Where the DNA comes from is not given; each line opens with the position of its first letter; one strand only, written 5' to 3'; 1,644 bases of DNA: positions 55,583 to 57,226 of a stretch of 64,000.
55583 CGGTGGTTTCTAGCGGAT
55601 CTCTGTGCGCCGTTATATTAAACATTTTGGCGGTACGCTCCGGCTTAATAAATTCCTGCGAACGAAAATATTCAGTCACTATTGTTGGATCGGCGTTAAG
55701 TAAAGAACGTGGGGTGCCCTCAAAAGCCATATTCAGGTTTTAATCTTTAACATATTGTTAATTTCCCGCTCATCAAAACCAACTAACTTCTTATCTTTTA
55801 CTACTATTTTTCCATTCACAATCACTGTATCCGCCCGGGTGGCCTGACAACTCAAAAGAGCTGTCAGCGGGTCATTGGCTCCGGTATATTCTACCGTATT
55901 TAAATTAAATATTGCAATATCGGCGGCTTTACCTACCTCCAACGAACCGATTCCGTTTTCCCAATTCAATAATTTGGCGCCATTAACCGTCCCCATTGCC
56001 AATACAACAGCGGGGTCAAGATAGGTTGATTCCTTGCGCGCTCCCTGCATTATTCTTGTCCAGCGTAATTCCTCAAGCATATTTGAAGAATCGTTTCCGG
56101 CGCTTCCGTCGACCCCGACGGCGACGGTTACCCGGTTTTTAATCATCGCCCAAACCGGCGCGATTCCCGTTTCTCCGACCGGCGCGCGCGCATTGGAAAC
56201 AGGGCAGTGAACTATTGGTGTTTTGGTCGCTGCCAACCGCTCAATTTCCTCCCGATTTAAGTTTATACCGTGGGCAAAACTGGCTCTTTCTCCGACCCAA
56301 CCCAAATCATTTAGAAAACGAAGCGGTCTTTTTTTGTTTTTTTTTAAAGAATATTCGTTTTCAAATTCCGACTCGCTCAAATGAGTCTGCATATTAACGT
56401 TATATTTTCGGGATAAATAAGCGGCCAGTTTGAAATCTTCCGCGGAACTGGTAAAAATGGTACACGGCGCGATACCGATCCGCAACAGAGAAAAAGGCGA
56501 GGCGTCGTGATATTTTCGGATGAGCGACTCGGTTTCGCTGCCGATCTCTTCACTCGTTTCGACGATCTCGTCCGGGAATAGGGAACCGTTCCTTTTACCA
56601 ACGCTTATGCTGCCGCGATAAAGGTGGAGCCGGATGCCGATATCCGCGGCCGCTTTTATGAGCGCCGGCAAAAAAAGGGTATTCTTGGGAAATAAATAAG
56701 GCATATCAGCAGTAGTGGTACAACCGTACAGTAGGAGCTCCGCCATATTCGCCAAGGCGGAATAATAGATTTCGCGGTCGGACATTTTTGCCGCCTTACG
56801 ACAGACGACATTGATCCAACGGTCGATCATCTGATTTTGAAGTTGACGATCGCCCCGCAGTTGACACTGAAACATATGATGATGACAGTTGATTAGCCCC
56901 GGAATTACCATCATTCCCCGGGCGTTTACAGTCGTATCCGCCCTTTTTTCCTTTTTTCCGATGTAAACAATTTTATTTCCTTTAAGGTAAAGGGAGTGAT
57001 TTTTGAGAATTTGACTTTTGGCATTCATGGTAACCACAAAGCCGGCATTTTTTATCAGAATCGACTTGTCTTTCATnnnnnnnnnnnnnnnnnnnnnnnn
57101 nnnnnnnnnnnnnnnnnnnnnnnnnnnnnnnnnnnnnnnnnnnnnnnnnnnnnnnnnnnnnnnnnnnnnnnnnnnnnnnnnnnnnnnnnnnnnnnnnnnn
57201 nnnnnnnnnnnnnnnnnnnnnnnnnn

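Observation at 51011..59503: Unassigned 8-gene minus-strand cluster combining arginine-type and nucleotide-type enzymes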

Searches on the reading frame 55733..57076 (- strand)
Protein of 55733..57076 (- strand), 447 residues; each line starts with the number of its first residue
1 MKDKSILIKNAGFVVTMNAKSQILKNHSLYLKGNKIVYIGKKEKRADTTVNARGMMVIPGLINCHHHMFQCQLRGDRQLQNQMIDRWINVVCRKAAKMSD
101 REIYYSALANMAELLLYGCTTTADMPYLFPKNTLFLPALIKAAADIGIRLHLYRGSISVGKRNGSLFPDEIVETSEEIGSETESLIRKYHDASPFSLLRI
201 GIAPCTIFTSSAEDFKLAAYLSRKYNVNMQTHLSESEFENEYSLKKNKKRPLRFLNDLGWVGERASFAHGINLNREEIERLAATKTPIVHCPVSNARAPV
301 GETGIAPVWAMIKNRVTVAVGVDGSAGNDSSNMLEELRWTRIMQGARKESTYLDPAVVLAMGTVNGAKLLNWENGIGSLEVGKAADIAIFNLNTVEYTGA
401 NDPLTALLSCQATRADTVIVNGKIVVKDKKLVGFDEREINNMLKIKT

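Call 3: search_protein_families(library=pfam, proteins=[window:55733-57076:-], max_evalue=0.01)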
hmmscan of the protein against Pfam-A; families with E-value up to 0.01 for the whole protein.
window:55733-57076:- (447 aa): 2 families
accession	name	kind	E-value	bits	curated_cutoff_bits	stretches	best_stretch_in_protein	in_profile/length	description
PF01979.26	Amidohydro_1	-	1.4e-48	166.3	25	1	56-425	1-345/345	Amidohydrolase family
PF07969.17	Amidohydro_3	-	1.3e-16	61.6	29.7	2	178-426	235-472/472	Amidohydrolase family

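Call 4: search_protein_families(library=ncbifam, proteins=[window:55733-57076:-], max_evalue=0.01)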
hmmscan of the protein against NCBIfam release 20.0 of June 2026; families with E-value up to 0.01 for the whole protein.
window:55733-57076:- (447 aa): 54 families (the best 25 are shown)
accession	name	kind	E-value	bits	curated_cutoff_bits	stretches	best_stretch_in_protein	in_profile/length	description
NF006055.0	PRK08203.1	equivalog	2e-127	425.5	532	1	3-440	3-440/455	8-oxoguanine deaminase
NF009059.0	PRK12393.1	equivalog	5.9e-88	295.6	543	1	4-440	5-445/460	amidohydrolase family protein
NF005557.0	PRK07228.1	equivalog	1.3e-71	241.7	522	1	5-441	2-428/445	5'-deoxyadenosine deaminase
NF006549.0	PRK09045.1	equivalog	1e-65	222.1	540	1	8-441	11-430/444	TRZ/ATZ family hydrolase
NF004995.0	PRK06380.1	subfamily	3.5e-59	200.9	567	1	5-441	2-414/418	metal-dependent hydrolase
NF004701.0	PRK06038.1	equivalog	7.6e-59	199.5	609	1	3-439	3-415/432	N-ethylammeline chlorohydrolase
NF006252.0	PRK08393.1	equivalog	2.5e-56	191.5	617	1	5-441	2-414/424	N-ethylammeline chlorohydrolase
NF005211.0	PRK06687.1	equivalog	3.7e-50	170.9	703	1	14-431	9-414/419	TRZ/ATZ family protein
NF006681.0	PRK09229.1-2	equivalog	6.3e-44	150.4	362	1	20-431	15-430/451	formimidoylglutamate deiminase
NF006056.0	PRK08204.1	subfamily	6.6e-44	150.4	391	1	5-441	4-431/449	hypothetical protein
NF004801.0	PRK06151.1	subfamily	1e-43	149.9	416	1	10-440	7-452/491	chlorohydrolase family protein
NF005540.0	PRK07203.1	equivalog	3.9e-43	147.7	444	1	6-441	2-429/444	putative aminohydrolase SsnA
TIGR02967.1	guan_deamin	equivalog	1.1e-42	146.4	375.4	1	2-395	5-365/401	guanine deaminase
TIGR03314.1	Se_ssnA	subfamily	1.6e-39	136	455.5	1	7-440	2-427/441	putative selenium metabolism protein SsnA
NF006679.0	PRK09228.1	subfamily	5.2e-36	124.3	351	1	19-395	24-390/433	guanine deaminase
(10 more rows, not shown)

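Call 6: search_protein_families(library=padloc, proteins=[window:55733-57076:-], max_evalue=0.01)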
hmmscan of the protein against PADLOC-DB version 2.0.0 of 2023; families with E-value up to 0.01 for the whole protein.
window:55733-57076:- (447 aa): 0 families

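Call 81: search_solved_structures(query=window:55733-57076:-, max_evalue=1e-20, show_alignments=1)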
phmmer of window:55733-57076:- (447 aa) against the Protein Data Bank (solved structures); distinct sequences matched with E-value up to 1e-20: 16.
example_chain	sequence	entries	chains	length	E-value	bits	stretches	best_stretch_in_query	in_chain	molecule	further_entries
7ww2_A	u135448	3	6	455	6.7e-88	298.6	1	3-433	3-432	8-oxoguanine deaminase | Hydroxydechloroatrazine ethylaminohydrolase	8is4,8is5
3hpa_A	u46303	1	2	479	1.9e-87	297.1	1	3-435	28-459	AMIDOHYDROLASE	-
5hme_A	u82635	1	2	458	2.5e-61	211.1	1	4-435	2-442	Triazine hydrolase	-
4l9x_A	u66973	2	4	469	3.3e-61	210.7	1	3-435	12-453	Triazine hydrolase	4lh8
5hmf_A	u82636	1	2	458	5.4e-61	210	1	4-435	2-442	Triazine hydrolase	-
3ls9_A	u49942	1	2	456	1e-60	209.1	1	6-435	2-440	Triazine hydrolase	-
5hmd_A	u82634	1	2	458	1e-60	209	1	4-435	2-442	Triazine hydrolase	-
3lsb_A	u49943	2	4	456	2.1e-60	208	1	6-435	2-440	Triazine hydrolase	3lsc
2paj_A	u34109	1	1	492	4.7e-51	177.2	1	25-440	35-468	putative cytosine/guanine deaminase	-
3lnp_A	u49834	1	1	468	3.8e-40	141.3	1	18-442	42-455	Amidohydrolase family Protein OLEI01672_1_465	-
4dyk_A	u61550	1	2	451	5e-38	134.3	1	13-438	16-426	AMIDOHYDROLASE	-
4gbd_A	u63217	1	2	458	5.3e-38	134.2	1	13-438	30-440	Putative uncharacterized protein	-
4f0r_A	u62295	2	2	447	7.3e-37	130.5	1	9-439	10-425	5-methylthioadenosine/S-adenosylhomocysteine deaminase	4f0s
4v1x_A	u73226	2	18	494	6.8e-36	127.3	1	11-434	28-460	ATRAZINE CHLOROHYDROLASE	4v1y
4dzh_A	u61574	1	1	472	1.4e-28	103.2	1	7-435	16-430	AMIDOHYDROLASE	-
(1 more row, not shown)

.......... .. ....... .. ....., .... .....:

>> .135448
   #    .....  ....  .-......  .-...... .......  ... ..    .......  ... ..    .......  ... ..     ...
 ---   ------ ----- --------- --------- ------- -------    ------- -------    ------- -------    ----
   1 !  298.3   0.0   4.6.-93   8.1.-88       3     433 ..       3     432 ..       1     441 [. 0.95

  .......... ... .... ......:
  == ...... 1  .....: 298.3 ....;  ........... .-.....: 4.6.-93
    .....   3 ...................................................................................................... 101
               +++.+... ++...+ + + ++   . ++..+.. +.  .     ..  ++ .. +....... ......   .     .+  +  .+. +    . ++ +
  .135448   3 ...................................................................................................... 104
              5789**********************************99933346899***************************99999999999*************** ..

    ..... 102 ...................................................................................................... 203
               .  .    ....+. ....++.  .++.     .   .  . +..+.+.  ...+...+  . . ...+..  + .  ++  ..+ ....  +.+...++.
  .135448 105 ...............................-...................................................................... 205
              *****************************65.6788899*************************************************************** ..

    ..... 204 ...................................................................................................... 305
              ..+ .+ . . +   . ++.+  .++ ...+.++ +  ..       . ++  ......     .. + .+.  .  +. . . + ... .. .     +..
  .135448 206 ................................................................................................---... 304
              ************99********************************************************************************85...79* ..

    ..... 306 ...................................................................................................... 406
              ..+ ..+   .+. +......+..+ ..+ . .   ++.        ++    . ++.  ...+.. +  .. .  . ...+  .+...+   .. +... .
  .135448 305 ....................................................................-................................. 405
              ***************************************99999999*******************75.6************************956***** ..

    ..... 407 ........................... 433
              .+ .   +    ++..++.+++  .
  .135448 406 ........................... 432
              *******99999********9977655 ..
